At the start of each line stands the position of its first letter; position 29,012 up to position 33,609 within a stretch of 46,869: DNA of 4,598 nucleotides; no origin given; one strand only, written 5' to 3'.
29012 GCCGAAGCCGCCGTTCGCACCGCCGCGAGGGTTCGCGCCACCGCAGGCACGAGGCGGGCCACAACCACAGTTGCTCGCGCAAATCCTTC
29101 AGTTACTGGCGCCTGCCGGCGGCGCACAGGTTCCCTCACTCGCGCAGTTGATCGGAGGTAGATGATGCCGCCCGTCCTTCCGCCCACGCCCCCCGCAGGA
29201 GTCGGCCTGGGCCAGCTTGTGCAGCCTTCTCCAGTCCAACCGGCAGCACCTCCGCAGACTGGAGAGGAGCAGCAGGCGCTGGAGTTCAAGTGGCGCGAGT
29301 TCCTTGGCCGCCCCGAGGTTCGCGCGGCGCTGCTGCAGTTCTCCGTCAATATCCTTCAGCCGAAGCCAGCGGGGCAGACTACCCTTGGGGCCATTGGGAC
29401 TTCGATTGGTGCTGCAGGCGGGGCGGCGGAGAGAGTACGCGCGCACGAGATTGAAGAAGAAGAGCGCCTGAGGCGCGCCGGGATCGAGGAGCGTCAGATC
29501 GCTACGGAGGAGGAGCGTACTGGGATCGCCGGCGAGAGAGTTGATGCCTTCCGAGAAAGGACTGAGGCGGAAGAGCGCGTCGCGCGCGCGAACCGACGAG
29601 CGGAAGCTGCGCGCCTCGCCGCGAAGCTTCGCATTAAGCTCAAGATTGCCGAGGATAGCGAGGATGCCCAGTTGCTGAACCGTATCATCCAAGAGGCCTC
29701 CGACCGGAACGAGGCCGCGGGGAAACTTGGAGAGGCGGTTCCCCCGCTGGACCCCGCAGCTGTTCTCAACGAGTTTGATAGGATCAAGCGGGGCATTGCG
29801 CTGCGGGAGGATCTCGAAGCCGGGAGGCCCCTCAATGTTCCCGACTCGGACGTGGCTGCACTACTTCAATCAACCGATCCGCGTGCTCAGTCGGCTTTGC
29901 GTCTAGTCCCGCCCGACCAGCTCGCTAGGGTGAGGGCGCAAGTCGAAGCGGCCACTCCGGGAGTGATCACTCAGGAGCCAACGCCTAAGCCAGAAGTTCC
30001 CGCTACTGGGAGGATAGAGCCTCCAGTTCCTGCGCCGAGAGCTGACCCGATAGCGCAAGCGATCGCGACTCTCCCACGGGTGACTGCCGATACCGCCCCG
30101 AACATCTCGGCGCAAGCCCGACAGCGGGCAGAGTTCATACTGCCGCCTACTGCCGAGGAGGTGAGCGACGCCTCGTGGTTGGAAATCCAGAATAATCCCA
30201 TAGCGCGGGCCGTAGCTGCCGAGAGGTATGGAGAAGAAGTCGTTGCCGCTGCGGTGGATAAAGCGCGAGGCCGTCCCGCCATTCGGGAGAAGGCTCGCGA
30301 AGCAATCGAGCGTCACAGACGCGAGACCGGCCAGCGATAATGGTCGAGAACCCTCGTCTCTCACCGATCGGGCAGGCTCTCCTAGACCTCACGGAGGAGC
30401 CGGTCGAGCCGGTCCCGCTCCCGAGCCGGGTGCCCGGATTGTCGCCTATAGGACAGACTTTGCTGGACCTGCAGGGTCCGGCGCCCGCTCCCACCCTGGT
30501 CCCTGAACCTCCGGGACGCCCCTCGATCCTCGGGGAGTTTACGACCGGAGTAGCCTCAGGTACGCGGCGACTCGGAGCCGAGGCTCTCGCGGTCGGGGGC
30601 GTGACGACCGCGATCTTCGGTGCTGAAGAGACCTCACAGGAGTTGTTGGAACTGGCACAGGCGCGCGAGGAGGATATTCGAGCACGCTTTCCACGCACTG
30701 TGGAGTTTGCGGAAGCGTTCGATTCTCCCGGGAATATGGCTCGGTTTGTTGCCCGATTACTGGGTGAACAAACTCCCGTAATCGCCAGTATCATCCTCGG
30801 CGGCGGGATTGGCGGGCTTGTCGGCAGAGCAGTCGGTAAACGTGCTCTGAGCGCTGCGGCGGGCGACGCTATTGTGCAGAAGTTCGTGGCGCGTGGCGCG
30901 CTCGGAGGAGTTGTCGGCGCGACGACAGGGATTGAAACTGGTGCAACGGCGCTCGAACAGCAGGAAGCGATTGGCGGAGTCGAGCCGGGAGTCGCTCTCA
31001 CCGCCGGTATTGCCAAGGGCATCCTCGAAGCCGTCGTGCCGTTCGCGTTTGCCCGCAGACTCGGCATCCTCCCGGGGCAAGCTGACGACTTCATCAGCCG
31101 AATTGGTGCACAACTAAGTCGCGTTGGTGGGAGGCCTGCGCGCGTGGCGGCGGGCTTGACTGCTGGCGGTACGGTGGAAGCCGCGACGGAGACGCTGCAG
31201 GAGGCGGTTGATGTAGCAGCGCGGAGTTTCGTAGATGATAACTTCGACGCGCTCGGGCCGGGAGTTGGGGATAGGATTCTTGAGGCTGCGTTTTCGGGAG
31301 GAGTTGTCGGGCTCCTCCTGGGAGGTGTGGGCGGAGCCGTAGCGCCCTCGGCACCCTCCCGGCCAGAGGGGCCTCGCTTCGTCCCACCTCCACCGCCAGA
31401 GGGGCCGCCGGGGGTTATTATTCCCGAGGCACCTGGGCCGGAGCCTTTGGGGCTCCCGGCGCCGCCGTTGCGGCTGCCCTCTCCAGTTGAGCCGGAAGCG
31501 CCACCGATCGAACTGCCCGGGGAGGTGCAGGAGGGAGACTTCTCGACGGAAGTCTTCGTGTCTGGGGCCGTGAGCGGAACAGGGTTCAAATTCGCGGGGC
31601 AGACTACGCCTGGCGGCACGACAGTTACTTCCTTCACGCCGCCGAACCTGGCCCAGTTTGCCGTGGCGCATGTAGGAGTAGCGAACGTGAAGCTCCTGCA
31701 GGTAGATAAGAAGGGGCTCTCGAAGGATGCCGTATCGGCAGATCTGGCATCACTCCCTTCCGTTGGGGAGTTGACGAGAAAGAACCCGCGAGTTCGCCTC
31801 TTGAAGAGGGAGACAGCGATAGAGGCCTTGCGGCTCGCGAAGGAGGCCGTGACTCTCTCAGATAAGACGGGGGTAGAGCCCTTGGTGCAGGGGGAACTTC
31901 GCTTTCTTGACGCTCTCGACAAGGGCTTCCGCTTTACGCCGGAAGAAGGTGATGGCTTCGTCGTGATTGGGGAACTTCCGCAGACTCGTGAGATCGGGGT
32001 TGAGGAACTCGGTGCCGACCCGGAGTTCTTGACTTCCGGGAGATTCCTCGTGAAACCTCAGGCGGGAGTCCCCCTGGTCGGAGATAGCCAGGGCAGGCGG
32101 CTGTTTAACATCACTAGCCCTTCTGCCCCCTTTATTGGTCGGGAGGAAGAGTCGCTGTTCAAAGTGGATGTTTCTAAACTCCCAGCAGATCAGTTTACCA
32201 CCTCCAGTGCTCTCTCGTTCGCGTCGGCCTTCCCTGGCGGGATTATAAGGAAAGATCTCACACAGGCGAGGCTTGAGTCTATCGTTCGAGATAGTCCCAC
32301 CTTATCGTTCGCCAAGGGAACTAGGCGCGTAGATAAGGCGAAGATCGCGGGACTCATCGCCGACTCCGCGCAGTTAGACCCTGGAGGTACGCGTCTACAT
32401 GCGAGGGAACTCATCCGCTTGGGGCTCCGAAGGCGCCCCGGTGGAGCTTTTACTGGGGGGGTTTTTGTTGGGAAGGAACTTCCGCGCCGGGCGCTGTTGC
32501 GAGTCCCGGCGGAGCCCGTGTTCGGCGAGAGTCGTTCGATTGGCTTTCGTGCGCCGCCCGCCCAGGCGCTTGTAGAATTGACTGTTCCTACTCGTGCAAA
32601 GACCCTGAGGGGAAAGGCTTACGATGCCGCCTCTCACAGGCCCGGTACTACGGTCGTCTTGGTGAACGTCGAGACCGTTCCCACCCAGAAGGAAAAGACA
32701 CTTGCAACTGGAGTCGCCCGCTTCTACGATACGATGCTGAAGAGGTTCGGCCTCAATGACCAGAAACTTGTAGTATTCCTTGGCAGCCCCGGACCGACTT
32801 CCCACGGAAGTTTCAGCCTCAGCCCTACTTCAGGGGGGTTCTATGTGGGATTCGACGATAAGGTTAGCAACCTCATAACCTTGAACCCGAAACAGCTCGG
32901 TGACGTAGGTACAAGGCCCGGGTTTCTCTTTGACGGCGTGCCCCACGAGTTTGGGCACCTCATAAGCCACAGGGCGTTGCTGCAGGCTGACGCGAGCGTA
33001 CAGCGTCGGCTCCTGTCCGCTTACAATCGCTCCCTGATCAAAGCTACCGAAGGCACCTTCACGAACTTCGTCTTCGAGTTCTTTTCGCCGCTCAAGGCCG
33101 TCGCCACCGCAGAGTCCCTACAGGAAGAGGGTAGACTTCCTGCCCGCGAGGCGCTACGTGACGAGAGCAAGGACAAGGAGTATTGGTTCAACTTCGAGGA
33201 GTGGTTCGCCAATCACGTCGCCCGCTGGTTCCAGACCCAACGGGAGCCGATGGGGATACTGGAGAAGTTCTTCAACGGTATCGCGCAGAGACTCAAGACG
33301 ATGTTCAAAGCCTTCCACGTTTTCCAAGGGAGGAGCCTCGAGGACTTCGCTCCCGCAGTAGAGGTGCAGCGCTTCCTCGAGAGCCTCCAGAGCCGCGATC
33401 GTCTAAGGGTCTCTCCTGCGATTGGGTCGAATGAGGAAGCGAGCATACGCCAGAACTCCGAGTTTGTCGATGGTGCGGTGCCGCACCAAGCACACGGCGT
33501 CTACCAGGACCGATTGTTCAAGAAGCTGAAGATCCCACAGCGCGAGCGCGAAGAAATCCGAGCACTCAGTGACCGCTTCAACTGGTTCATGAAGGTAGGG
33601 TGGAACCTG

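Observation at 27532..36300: Candidate ejection module: four low-complexity proteins followed by a 1986-aa HExxH giant protein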

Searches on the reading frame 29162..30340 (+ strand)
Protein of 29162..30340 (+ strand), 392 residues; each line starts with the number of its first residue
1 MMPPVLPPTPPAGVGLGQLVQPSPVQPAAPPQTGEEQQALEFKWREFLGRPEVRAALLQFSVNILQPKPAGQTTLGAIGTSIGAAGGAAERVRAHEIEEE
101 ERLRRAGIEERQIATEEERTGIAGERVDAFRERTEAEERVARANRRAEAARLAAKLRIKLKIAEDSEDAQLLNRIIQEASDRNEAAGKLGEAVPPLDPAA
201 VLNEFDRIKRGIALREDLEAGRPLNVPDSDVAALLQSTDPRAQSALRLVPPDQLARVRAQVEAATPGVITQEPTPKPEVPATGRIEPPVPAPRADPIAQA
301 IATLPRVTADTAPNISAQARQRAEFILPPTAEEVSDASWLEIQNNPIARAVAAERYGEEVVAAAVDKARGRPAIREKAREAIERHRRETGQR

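Call 5: search_protein_families(library=pfam, proteins=[window:29162-30340:+], max_evalue=1)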
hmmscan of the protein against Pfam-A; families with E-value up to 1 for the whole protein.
window:29162-30340:+ (392 aa): 1 family
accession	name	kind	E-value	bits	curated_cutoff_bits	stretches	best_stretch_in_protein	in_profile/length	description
PF12390.13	Se-cys_synth_N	-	0.95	10.1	22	0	370-386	24-40/40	Selenocysteine synthase N terminal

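Call 6: search_protein_families(library=phrogs, proteins=[window:29162-30340:+], max_evalue=0.1)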
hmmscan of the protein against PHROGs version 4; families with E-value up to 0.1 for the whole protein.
window:29162-30340:+ (392 aa): 0 families

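Call 91: search_protein_families(library=ncbifam, proteins=[window:29162-30340:+], max_evalue=0.01)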
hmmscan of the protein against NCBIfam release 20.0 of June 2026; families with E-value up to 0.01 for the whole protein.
window:29162-30340:+ (392 aa): 0 families

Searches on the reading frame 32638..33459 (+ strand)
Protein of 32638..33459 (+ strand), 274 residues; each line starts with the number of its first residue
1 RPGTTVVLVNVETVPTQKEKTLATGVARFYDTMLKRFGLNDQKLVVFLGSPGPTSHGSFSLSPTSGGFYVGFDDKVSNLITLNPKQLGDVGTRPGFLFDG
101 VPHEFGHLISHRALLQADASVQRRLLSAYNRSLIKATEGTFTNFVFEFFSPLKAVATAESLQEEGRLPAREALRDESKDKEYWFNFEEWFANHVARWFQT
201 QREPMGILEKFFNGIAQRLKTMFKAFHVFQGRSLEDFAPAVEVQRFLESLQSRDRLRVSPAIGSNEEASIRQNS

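Call 27: predict_structure(alignment_id=A2)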
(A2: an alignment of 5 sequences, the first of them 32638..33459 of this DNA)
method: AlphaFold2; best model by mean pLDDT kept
length: 274 residues; sequences in the alignment: 5
mean_pLDDT: 55.8   pTM: 0.62
mean pLDDT of the five models: 55.8, 54.2, 48.9, 43.5, 42.8
residues with pLDDT >= 90: 0; 70-90: 85; 50-70: 76; < 50: 113
segments of 3 or more residues with pLDDT < 50: 50-77, 84-97, 137-184, 252-274
pLDDT, mean of each block of 10 residues (from residue 1): 73 65 80 87 67 31 32 46 43 44 73 70 61 53 38 31 29 29 51 67 69 83 84 78 65 34 31 33
secondary structure, 60 per line:
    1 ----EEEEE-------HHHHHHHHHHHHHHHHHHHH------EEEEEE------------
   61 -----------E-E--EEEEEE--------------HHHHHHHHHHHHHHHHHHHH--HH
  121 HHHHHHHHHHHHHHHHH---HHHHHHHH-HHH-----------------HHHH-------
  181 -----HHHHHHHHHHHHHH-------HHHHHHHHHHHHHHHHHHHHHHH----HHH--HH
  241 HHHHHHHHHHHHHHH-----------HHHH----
elements in order: E5-9 H17-36 E43-48 E77-82 H97-116 H119-137 H141-148 H170-173 H186-199 H207-229 H239-255 H267-270

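Call 32: fold_search(model_id=the predicted structure, library=pdb)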
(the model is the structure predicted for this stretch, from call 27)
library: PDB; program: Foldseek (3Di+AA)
matches with E <= 10: 101; with E <= 0.001: 0
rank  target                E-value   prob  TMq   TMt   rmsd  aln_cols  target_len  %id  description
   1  1j7n_A                5.3e-01  0.28  0.27  0.13  14.1       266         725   15  Anthrax Toxin Lethal factor (released 2001-11-07)
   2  3bfj_A                7.8e-01  0.07  0.15  0.12  18.3       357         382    9  Crystal structure analysis of 1,3-propanediol oxidoreductase (released 2008-11-25)
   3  1pwu_A                1.0e+00  0.20  0.27  0.13  13.3       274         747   15  Crystal Structure of Anthrax Lethal Factor complexed with (3-(N-hydroxycarboxamido)-2-isobutylpropanoyl-Trp-methylamid (released 2004-02-03)
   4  3okf_B                1.2e+00  0.05  0.15  0.13  19.5       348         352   10  2.5 Angstrom Resolution Crystal Structure of 3-Dehydroquinate Synthase (aroB) from Vibrio cholerae (released 2010-09-08)
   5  1oz9                  1.3e+00  0.35  0.25  0.42   8.3       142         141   15  Crystal structure of AQ_1354, a hypothetical protein from Aquifex aeolicus (released 2003-09-23)
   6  1pwu_B                1.4e+00  0.14  0.26  0.13  17.5       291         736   15  Crystal Structure of Anthrax Lethal Factor complexed with (3-(N-hydroxycarboxamido)-2-isobutylpropanoyl-Trp-methylamid (released 2004-02-03)
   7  4bpb_A                1.7e+00  0.03  0.12  0.07  25.6       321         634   10  STRUCTURAL INSIGHTS INTO RNA RECOGNITION BY RIG-I (released 2013-06-19)
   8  3clh_A                1.8e+00  0.05  0.15  0.14  17.8       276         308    6  Crystal structure of 3-dehydroquinate synthase (DHQS)from Helicobacter pylori (released 2009-03-24)
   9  4rgq_B                1.8e+00  0.03  0.14  0.13  20.3       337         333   10  Crystal structure of the Methanocaldococcus jannaschii G1PDH with NADPH and DHAP (released 2015-07-22)
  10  1pwp_B                2.1e+00  0.12  0.26  0.13  14.0       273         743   14  Crystal Structure of the Anthrax Lethal Factor complexed with Small Molecule Inhibitor NSC 12155 (released 2004-01-13)
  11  3j96_A                2.2e+00  0.03  0.12  0.06  20.4       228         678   14  Structure of 20S supercomplex determined by single particle cryoelectron microscopy (State I) (released 2015-01-28)
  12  7wz3_B                2.3e+00  0.06  0.14  0.12  17.8       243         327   13  Cryo-EM structure of human TRiC-tubulin-S1 state (released 2023-02-22)
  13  4rgq_C                2.4e+00  0.03  0.14  0.13  19.6       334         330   10  Crystal structure of the Methanocaldococcus jannaschii G1PDH with NADPH and DHAP (released 2015-07-22)
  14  4rgv_B                2.5e+00  0.03  0.16  0.14  19.9       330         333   11  Crystal structure of the Methanocaldococcus jannaschii G1PDH (released 2015-07-22)
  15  9cs6_e                2.6e+00  0.12  0.13  0.07   8.2        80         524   16  TRiC-ADP-S5 state is a conformation when TRiC incubated in 1 mM ADP (released 2025-01-22)
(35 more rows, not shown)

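Call 33: search_protein_representatives(alignment_id=A2)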
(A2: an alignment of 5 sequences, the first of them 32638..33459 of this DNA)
Query: 5 sequences, 256 profile positions. Proteins with E-value up to 0.001 (for the whole library): 1038; up to 1e-10: 462; up to 1e-30: 10. The best 150 are listed.
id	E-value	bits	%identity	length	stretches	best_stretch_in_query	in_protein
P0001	5.3e-103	360.2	-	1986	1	1-256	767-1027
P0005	9.0e-95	333.2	-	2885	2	1-255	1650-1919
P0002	2.8e-93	328.3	-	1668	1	1-250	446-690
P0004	3.2e-61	223.3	-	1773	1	28-255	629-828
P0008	1.9e-37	145.4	-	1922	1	9-250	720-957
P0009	8.2e-35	136.7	-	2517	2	1-252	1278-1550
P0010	1.9e-34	135.6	-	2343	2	18-248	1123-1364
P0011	3.5e-34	134.7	-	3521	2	25-247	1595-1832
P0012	5.0e-33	130.9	-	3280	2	17-252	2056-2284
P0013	5.8e-33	130.7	-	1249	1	3-250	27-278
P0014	2.5e-30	122.1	-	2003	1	22-249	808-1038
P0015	1.6e-29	119.4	-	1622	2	10-134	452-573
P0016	1.6e-29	119.4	-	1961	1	16-250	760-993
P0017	1.8e-28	116.0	-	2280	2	80-252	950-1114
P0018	1.9e-28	115.9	-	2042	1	13-250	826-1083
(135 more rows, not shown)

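Call 65: search_protein_families(library=pfam, proteins=[P0011, P0012, P0009], max_evalue=0.001)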
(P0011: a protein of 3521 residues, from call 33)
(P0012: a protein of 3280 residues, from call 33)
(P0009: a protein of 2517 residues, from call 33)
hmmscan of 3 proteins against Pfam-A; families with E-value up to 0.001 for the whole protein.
P0011 (3521 aa): 2 families
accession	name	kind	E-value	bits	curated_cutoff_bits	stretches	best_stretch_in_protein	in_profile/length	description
PF18857.6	LPD38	-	1.8e-15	58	27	1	3202-3373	22-184/189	Large polyvalent protein associated domain 38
PF06114.19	Peptidase_M78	-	1.7e-05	25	22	0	1133-1166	21-55/123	IrrE N-terminal-like domain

P0012 (3280 aa): 3 families
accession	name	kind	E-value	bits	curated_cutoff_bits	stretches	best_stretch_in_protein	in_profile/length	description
PF25176.1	DUF7831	-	3.3e-41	140.3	27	1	1819-1930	3-117/118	Family of unknown function (DUF7831)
PF06114.19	Peptidase_M78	-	4.6e-05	23.7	22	0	2119-2153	27-61/123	IrrE N-terminal-like domain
PF12694.12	cpYpsA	-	0.00023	21.4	26.2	0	1360-1393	1-34/145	Circularly permutated YpsA SLOG family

P0009 (2517 aa): 0 families
